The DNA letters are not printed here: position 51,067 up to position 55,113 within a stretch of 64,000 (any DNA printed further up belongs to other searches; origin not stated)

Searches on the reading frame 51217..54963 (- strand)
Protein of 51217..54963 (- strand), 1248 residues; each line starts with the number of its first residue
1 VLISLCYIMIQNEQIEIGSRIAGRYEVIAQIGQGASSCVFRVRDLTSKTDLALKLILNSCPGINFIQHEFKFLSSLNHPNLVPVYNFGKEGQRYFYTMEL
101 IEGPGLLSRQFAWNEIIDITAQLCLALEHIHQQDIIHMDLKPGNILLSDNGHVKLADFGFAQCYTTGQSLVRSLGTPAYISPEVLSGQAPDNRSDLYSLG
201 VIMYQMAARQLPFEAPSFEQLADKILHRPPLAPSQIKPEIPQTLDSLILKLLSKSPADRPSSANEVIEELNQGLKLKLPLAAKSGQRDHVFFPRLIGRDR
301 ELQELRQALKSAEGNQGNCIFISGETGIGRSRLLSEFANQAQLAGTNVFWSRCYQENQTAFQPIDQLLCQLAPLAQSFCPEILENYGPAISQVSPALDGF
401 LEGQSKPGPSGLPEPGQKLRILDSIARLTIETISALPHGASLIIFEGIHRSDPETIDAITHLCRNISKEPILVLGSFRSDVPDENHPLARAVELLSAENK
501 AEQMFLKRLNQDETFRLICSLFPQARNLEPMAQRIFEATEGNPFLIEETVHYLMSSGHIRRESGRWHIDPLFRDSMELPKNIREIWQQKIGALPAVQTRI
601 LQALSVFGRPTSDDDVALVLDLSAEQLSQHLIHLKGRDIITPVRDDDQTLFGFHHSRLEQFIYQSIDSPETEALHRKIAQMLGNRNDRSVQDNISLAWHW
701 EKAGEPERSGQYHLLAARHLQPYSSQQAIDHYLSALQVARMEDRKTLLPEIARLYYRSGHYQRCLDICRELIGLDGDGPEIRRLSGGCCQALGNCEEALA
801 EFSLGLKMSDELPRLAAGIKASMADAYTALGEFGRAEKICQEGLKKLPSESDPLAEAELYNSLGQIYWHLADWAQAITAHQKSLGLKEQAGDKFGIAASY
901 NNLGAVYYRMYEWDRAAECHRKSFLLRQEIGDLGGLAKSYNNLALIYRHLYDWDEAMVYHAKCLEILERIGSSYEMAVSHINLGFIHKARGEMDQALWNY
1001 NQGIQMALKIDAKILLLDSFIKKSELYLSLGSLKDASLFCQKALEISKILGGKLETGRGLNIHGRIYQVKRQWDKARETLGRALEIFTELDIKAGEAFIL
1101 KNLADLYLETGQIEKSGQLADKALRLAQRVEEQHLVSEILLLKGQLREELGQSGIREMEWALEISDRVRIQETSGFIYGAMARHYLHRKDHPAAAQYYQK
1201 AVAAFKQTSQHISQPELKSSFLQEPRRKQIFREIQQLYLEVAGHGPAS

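Call 78: search_protein_families(library=pfam, proteins=[window:51217-54963:-], max_evalue=0.00001)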
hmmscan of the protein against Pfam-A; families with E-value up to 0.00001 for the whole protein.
window:51217-54963:- (1248 aa): 16 families
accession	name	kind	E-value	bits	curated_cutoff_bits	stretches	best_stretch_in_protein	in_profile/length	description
PF00069.31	Pkinase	-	1.3e-49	169.4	31.7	1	25-266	1-257/263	Protein kinase domain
PF13424.12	TPR_12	-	3.4e-39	133.3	30.1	3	896-968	2-76/77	Tetratricopeptide repeat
PF07714.23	PK_Tyr_Ser-Thr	-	3.7e-25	89.2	23.1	1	27-262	3-251/258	Protein tyrosine and serine/threonine kinase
PF13374.12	TPR_10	-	1.7e-23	82.3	27.5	1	937-970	2-35/42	Tetratricopeptide repeat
PF13191.12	AAA_16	-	2.3e-18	67.7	32.6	1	294-473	1-166/167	AAA ATPase domain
PF07719.23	TPR_2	-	1.5e-17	62.6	27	0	1097-1127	1-31/34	Tetratricopeptide repeat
PF00515.34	TPR_1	-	4.9e-17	61.4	27.8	0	937-966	1-30/34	Tetratricopeptide repeat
PF13176.12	TPR_7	-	5e-16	57.8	27.9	0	861-893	3-35/36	Tetratricopeptide repeat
PF17874.7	TPR_MalT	-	5.6e-13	49.3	45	1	942-1088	45-192/336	MalT-like TPR region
PF13428.12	TPR_14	-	3.3e-10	40.1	23.5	0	822-852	6-36/44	Tetratricopeptide repeat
PF24885.1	TPR_NPHP3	-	8.5e-09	35.6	100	1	850-971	92-217/239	Nephrocystin-3 TPR domain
PF13432.12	TPR_16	-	1.1e-08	35.8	32.7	0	1182-1205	38-61/65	Tetratricopeptide repeat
PF14559.12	TPR_19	-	1.3e-08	35.4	25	0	1080-1129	7-57/68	Tetratricopeptide repeat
PF13181.12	TPR_8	-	2e-07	31.1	25.7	0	857-888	1-32/34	Tetratricopeptide repeat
PF14531.12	Kinase-like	-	4.6e-07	29.8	25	1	119-259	150-289/289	Kinase-like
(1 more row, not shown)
